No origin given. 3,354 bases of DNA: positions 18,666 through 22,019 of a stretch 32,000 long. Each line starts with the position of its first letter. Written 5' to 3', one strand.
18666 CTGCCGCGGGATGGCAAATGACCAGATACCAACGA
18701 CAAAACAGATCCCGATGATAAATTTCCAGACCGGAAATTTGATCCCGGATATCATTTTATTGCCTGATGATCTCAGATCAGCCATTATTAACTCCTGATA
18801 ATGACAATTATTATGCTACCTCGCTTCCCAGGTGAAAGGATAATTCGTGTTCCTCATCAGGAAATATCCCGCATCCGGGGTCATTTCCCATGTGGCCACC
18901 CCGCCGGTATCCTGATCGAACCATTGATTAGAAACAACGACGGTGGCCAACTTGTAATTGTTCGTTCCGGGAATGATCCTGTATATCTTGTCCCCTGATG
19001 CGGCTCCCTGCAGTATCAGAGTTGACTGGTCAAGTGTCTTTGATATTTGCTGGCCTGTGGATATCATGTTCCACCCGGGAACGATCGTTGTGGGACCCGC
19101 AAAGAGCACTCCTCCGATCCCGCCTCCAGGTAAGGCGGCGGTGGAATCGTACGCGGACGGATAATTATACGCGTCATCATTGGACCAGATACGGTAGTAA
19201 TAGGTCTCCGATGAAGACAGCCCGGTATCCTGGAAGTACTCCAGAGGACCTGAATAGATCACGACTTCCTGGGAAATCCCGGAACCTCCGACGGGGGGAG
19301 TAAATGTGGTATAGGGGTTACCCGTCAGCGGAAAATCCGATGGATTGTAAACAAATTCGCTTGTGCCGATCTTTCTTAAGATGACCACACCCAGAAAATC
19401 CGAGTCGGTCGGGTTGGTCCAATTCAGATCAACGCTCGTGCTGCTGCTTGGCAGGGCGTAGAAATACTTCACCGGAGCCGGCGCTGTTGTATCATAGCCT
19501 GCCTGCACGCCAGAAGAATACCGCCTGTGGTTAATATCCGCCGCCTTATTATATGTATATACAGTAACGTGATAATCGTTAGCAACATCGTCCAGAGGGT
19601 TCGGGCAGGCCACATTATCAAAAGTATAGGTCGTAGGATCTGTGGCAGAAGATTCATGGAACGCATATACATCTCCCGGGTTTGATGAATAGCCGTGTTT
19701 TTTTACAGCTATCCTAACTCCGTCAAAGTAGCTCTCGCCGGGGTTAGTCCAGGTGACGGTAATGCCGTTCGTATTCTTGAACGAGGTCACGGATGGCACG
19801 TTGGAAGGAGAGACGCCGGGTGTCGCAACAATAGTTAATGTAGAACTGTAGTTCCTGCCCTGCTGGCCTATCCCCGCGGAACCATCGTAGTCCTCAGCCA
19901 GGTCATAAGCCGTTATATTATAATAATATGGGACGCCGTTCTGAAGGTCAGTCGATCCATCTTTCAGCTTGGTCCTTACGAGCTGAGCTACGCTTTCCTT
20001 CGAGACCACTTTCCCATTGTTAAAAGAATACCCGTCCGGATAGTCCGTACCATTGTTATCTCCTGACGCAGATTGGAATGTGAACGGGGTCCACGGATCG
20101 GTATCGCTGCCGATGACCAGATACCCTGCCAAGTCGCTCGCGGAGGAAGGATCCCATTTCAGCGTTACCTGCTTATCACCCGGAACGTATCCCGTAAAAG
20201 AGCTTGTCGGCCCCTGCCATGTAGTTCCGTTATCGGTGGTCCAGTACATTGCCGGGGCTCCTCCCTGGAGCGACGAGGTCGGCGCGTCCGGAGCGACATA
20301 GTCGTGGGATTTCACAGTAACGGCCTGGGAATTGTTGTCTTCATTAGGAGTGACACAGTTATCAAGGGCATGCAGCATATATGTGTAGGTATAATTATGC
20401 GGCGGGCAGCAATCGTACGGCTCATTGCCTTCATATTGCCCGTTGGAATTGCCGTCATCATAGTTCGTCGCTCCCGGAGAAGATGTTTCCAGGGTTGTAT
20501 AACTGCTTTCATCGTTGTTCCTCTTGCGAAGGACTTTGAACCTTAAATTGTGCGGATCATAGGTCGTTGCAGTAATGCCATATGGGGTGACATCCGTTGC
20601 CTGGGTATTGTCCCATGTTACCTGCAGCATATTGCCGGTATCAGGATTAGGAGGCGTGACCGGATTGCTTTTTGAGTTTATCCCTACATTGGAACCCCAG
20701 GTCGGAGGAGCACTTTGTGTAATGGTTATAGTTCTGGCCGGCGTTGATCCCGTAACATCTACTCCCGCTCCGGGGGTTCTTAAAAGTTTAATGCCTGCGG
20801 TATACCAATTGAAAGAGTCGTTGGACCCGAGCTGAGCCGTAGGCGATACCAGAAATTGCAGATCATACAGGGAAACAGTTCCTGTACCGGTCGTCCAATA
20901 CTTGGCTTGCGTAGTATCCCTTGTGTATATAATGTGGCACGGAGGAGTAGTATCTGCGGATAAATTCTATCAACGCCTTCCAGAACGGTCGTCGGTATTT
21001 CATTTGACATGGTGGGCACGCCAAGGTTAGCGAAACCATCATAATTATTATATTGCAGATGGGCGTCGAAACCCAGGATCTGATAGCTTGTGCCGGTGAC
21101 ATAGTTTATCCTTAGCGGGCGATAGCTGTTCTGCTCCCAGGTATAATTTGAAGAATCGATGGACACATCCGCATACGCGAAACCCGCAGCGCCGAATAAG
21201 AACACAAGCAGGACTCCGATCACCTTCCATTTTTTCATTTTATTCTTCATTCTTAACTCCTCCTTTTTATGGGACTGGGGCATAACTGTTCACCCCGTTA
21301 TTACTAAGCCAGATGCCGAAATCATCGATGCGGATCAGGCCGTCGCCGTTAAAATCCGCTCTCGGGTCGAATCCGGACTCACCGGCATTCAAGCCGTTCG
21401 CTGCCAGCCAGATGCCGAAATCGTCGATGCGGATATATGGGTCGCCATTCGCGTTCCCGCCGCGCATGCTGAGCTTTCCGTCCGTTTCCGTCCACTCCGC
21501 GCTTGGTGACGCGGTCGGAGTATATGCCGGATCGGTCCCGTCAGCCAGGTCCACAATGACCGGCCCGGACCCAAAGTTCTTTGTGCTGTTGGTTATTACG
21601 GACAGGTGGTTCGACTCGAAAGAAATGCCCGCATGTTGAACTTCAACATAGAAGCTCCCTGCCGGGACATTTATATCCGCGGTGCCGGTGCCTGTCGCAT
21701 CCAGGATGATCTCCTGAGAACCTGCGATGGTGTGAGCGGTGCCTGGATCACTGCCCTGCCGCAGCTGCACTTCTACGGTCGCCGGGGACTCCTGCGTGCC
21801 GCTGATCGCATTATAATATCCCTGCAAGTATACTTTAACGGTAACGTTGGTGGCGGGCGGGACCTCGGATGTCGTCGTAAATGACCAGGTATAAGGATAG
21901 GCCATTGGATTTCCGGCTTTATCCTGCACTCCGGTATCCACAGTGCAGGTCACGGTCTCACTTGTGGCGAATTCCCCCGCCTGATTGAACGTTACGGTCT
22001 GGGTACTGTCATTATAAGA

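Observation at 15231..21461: Dockerin-ended gene immediately followed by a cohesin-headed gene, twice: putative cognate connector pairs outside a cellulosome context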

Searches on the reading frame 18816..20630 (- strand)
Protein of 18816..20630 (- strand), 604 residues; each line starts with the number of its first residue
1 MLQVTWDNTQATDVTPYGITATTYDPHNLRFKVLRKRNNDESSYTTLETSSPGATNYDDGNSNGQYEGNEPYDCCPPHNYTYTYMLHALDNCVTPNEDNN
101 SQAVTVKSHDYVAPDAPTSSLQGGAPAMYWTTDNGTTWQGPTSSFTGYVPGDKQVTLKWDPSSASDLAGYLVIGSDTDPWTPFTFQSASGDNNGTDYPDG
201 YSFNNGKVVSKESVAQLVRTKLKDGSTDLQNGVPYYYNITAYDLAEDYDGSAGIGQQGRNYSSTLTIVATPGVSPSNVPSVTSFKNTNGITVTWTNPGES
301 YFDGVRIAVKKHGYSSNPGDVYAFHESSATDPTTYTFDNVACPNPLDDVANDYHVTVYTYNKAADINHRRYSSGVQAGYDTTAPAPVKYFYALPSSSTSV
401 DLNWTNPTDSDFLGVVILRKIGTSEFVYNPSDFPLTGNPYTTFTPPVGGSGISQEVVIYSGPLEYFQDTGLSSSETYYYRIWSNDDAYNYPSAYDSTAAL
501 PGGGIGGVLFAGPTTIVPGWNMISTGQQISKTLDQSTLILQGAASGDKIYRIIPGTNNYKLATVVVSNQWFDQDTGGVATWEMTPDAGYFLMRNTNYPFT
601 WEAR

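Call 4: search_protein_families(library=pfam, proteins=[window:18816-20630:-], max_evalue=1)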
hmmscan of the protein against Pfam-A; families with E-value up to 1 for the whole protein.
window:18816-20630:- (604 aa): 1 family
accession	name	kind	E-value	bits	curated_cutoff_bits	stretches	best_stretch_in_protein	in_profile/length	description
PF02012.26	BNR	-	0.2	12.2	27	0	129-139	1-11/12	BNR/Asp-box repeat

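Call 74: search_protein_families(library=ncbifam, proteins=[window:18816-20630:-], max_evalue=0.01)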
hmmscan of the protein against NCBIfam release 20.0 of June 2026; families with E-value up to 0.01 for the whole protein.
window:18816-20630:- (604 aa): 0 families

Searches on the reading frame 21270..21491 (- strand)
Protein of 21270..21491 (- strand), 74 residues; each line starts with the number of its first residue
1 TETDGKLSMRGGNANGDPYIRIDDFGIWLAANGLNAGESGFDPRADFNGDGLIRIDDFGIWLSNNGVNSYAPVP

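Call 52: search_solved_structures(query=A4, max_evalue=1, show_alignments=3)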
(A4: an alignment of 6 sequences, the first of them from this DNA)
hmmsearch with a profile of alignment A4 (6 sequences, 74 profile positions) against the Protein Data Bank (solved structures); distinct sequences matched with E-value up to 1: 22.
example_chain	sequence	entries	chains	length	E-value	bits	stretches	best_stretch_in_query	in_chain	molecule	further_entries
8x39_A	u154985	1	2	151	6e-05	26.6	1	7-62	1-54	Serine protease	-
8x3a_A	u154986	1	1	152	6.6e-05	26.4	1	7-62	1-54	Serine protease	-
2y3n_B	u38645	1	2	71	0.00041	23.9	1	12-60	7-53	CELLULOSOMAL FAMILY-48 PROCESSIVE GLYCOSIDE HYDROLASE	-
1nya_A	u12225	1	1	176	0.0015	22.1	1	13-54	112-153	Calerythrin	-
5nrk_B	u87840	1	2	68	0.0017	21.9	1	12-64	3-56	DocCel5: Type I dockerin repeat domain from A. cellulolyticus family 5 endoglucanase WP_01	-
5nrm_B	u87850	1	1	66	0.0032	21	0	47-63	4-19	DocCel5: Type I dockerin repeat domain from A. cellulolyticus family 5 endoglucanase WP_01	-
5lxv_B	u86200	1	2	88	0.032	17.8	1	9-62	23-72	Carbohydrate-binding protein WP_009985128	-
3ljy_A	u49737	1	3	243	0.12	16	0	9-58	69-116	putative adhesin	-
1ohz_B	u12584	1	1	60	0.13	15.9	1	12-59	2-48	ENDO-1,4-BETA-XYLANASE Y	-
2ccl_B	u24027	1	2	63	0.13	15.9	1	12-59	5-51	ENDO-1,4-BETA-XYLANASE Y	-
2rrt_A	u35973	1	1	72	0.13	15.9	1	9-60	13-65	Calmodulin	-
1npl_A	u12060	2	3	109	0.13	15.9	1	20-70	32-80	PROTEIN (AGGLUTININ) | Agglutinin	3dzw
1jfj_A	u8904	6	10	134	0.14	15.8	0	34-55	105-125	CALCIUM-BINDING PROTEIN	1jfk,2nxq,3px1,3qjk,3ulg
2m7n_A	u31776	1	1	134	0.15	15.7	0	34-55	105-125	Calcium-binding protein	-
2jnx_A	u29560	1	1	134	0.24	15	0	44-55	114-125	Calcium binding protein 2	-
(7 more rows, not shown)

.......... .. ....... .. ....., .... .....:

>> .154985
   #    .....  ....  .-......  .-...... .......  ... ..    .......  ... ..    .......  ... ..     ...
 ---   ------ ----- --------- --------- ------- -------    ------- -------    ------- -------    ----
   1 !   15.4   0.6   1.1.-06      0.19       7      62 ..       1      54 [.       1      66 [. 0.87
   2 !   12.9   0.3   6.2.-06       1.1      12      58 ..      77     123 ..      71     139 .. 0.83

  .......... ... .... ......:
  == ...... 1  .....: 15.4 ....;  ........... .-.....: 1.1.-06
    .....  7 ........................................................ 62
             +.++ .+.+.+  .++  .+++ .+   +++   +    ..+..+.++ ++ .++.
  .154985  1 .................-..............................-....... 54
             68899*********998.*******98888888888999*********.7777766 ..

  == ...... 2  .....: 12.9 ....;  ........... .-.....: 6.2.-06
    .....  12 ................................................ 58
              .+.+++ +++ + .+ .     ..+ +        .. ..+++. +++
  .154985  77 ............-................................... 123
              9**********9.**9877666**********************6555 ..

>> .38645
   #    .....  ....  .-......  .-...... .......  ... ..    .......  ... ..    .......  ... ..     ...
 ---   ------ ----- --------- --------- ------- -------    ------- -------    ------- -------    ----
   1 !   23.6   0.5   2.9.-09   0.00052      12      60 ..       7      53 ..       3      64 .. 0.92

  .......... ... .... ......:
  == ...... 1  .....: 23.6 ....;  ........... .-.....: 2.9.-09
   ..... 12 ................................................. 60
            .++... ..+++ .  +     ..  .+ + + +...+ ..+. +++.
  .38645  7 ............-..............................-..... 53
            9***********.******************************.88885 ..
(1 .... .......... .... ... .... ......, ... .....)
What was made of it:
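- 21270..21464 (-): S3 dockerin-like tail: two near-identical segments, each a canonical 12-residue EF-hand loop followed by an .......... helix. Tail profile hits dockerins (call 52).
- On Dockerin: The profile hits PDB dockerins 2y3n_B, 5nrk_B, 5lxv_B and 1ohz_B (call 52).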

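Call 53: search_protein_families(library=pfam, alignment_id=A4, max_evalue=1)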
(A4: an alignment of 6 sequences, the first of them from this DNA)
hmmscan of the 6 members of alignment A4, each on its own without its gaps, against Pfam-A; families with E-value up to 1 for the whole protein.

A. member 1, seq(74 aa): 2 families
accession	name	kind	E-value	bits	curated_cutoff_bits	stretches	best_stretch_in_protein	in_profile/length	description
PF13405.12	EF-hand_6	-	0.003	17.6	25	1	45-66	9-30/30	EF-hand domain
PF13499.12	EF-hand_7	-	0.11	13.3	30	0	45-58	49-62/67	EF-hand domain pair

B. families by the number of members that match (of 6 scanned): 12 families
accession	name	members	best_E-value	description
PF00404.24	Dockerin_1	2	0.00019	Dockerin type I domain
PF13405.12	EF-hand_6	2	0.00094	EF-hand domain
PF13202.12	EF-hand_5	2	0.014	EF hand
PF00036.39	EF-hand_1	2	0.04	EF hand domain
PF13499.12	EF-hand_7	2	0.11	EF-hand domain pair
PF13833.12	EF-hand_8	1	0.052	EF-hand domain pair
PF05901.16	Excalibur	1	0.063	Excalibur calcium-binding domain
PF13509.12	S1_2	1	0.21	S1 domain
PF20997.2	DUF3195_C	1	0.22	Protein of unknown function (DUF3195) C-terminal domain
PF07764.18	Omega_Repress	1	0.27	Omega Transcriptional Repressor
PF13517.12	FG-GAP_3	1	0.31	FG-GAP-like repeat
PF05594.20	Fil_haemagg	1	0.38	Haemagglutinin repeat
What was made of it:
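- On Dockerin (Pfam PF00404 Dockerin_1): Among six family tails, two match, with best E = 1.9e-4 (call 53).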

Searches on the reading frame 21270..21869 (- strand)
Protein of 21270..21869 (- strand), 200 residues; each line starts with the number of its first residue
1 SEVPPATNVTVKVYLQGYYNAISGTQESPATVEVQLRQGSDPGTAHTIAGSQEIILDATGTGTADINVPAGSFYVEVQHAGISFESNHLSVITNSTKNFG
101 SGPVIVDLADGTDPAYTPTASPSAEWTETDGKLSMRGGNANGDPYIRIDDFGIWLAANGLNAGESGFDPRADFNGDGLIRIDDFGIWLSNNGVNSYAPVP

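Call 57: find_homologous_proteins(query=A5, max_evalue=0.001)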
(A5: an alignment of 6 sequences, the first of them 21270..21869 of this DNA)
Query A5 (6 sequences) (200 aa, profile of the alignment): 6 proteins with E <= 0.001 among 3376 candidates.
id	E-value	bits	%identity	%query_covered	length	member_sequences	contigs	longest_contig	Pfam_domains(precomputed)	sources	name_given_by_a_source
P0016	9.3e-83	295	42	99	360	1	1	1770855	PF13205.13,PF19077.7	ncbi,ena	-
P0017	1.4e-73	265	67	99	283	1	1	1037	PF13205.13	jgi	jgi:hypothetical protein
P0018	1.8e-70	255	41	94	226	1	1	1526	-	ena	-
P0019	7.2e-63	230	46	95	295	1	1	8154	-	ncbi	ncbi:MAG: hypothetical protein ABH860_02675 [bacterium]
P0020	6.6e-37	145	28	87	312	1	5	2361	-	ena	-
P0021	2.4e-21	94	28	91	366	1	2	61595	PF00404.25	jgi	jgi:hypothetical protein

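Call 59: find_encoding_contigs(protein=P0021, flank=8000, max_places=2)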
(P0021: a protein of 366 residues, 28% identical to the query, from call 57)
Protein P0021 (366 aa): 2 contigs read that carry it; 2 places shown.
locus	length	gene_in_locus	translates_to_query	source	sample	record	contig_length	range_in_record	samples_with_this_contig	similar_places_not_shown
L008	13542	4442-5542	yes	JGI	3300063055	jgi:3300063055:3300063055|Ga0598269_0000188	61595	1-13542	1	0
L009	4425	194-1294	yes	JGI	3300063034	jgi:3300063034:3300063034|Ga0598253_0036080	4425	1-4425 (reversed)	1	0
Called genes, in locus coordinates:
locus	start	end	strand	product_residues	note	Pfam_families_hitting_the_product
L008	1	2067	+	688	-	?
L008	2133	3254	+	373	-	-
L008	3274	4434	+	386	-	-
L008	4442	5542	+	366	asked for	PF00404:Dockerin_1 (faint)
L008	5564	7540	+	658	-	-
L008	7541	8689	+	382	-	-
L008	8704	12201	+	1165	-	-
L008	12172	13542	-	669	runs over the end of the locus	PF00395:SLH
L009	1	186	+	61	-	?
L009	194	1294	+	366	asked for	PF00404:Dockerin_1 (faint)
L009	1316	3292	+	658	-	-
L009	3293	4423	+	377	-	?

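Call 60: find_encoding_contigs(protein=P0019, flank=8000, max_places=2)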
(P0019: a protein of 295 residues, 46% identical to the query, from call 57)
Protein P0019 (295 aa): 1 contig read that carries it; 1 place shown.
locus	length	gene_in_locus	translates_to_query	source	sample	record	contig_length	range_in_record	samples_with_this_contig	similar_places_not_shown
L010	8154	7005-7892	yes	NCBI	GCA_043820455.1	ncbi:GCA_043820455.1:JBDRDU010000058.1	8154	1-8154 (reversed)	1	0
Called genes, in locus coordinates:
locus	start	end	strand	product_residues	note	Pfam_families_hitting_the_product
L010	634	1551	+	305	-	PF13181:TPR_8 (faint), PF00515:TPR_1 (faint)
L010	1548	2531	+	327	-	PF00698:Acyl_transf_1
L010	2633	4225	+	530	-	PF05292:MCD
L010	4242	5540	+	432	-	PF00962:A_deaminase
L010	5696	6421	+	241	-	PF03740:PdxJ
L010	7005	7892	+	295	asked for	-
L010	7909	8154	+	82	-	?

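Call 68: predict_structure(alignment_id=A7)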
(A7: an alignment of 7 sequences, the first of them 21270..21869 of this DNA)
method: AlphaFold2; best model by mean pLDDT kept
length: 200 residues; sequences in the alignment: 7
mean_pLDDT: 77.5   pTM: 0.72
mean pLDDT of the five models: 77.5, 77.3, 68.5, 61.5, 55.0
residues with pLDDT >= 90: 50; 70-90: 93; 50-70: 47; < 50: 10
segments of 3 or more residues with pLDDT < 50: 83-87, 197-200
pLDDT, mean of each block of 10 residues (from residue 1): 82 84 81 90 83 91 93 88 53 90 91 71 77 74 58 73 83 77 60 51
secondary structure, 60 per line:
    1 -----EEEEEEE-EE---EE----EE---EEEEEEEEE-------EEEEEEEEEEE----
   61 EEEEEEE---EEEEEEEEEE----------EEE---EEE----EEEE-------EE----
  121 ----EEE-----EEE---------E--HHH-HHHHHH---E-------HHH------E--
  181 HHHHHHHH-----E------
elements in order: E6-12 E30-38 E46-56 E61-67 E71-80 E91-93 E97-99 E104-107 E125-127 E133-135 H152-157 H181-188
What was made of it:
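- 21465..21869 (-): S3 X module: a beta-sandwich directly before the dockerin, with LQGYY and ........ motifs conserved across the family. AF2 model with strands at residues 6-135, block pLDDT mostly 80-93 (call 68).
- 21270..21464 (-): Helices 152-157 and 181-188 in the model (call 68).
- On Dockerin: The model has helices at 152-157 and 181-188 (call 68).
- AF2 model with pLDDT 77.5 and pTM 0.72 (call 68).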

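Call 73: fold_search(model_id=the predicted structure, library=pdb)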
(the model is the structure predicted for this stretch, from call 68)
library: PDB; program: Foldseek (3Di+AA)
matches with E <= 10: 967; with E <= 0.001: 11
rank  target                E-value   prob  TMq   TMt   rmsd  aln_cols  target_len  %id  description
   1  4wi0_B                3.5e-07  1.00  0.48  0.59   7.5       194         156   15  Crystal structure of Coh3ScaB-XDoc_M2ScaA complex: A C-terminal interface mutant of type II Cohesin-X-Dockerin complex (released 2015-10-07)
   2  4u3s_B                3.9e-07  1.00  0.46  0.56   8.3       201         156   13  Crystal structure of Coh3ScaB-XDoc_M1ScaA complex: A N-terminal interface mutant of type II Cohesin-X-Dockerin complex (released 2015-07-29)
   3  5k39_B                4.1e-07  1.00  0.48  0.59   5.3       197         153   18  THE TYPE II COHESIN DOCKERIN COMPLEX FROM CLOSTRIDIUM THERMOCELLUM (released 2017-03-29)
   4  4fl4_L                4.4e-07  1.00  0.56  0.39   5.4       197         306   14  Scaffoldin conformation and dynamics revealed by a ternary complex from the Clostridium thermocellum cellulosome (released 2012-06-27)
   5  4fl4_I                4.9e-07  1.00  0.55  0.38   5.7       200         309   15  Scaffoldin conformation and dynamics revealed by a ternary complex from the Clostridium thermocellum cellulosome (released 2012-06-27)
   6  3kcp_A                8.8e-07  1.00  0.55  0.38   5.8       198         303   15  Crystal structure of interacting Clostridium thermocellum multimodular components (released 2010-02-09)
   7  4fl4_C                8.8e-07  1.00  0.54  0.38   5.7       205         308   15  Scaffoldin conformation and dynamics revealed by a ternary complex from the Clostridium thermocellum cellulosome (released 2012-06-27)
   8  5m0y_B                1.7e-06  1.00  0.48  0.59   5.3       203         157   18  Crystal Structure of the CohScaA-XDocCipB type II complex from Clostridium thermocellum at 1.5Angstrom resolution (released 2017-09-06)
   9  2b59_B                2.0e-06  1.00  0.53  0.65   5.0       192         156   14  The type II cohesin dockerin complex (released 2005-10-11)
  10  5g5d_B                2.2e-06  1.00  0.54  0.67   4.9       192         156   14  Crystal Structure of the CohScaC2-XDocCipA type II complex from Clostridium thermocellum (released 2017-04-05)
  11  6yoa_B                8.2e-04  1.00  0.31  0.41   5.8       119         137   10  Lig v 1 structure and the inflammatory response to the Ole e 1 protein family (released 2020-05-13)
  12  2xic_A                2.8e-03  0.84  0.22  0.12  10.1       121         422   12  Pilus-presented adhesin, Spy0125 (Cpa), P212121 form (ESRF data) (released 2010-08-04)
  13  6yoa_A                2.9e-03  1.00  0.31  0.41   5.3       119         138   13  Lig v 1 structure and the inflammatory response to the Ole e 1 protein family (released 2020-05-13)
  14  3rx9                  3.5e-03  0.99  0.30  0.40   7.1       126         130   11  3D structure of SciN from an Escherichia coli Patotype (released 2011-12-07)
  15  9k1u_B                3.9e-03  0.99  0.25  0.53   6.3       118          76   13  crystal structure of Rtks and Ppka complex (released 2025-10-22)
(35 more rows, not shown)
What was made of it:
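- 21465..21869 (-): Aligned together with the dockerin to type II XDoc structures (call 73).
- On Type II X-module-dockerin dyad: The ten best Foldseek hits are XDoc dyads aligned over 192-205 columns, E = 3.5e-7 to 2e-6, TM on target 0.56-0.67 for the stand-alone XDoc chains (0.38-0.39 for the longer multimodular chains) (calls 68, 73).
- Closest known: Type II X-dockerin / cohesin anchoring of cellulosomal scaffoldins. Same: The predicted fold of the whole 200-residue unit matches these dyads best (call 73).
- Closest known: Type II X-dockerin / cohesin anchoring of cellulosomal scaffoldins. Different: Sequence identity to XDoc structures is 13-18% (call 73).
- The ten best PDB hits are all type II X-dockerin dyads, and the next hit is about 400-fold weaker (call 73).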

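Call 88: find_encoding_contigs(protein=P0020, flank=6000, max_places=5)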
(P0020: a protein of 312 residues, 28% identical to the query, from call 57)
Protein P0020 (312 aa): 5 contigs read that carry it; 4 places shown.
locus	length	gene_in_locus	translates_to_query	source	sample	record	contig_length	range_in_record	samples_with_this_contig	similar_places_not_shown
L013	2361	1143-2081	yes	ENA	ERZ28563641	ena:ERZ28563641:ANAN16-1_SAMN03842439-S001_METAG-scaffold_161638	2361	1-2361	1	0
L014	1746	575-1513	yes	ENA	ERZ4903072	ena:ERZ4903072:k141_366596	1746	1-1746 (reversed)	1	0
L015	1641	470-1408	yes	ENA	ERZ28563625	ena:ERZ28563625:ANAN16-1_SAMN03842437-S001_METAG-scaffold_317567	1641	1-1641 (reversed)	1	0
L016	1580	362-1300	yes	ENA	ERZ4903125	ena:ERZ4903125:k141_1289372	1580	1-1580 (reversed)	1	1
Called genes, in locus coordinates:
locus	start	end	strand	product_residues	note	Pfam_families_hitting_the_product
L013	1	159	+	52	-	?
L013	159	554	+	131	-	-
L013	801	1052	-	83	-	-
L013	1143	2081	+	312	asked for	-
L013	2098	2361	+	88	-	?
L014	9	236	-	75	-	PF07927:HicA_toxin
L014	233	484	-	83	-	-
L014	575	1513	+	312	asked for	-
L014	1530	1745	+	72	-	?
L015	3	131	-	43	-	?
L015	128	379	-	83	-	-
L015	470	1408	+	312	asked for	-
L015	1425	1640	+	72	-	?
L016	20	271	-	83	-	-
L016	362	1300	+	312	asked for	-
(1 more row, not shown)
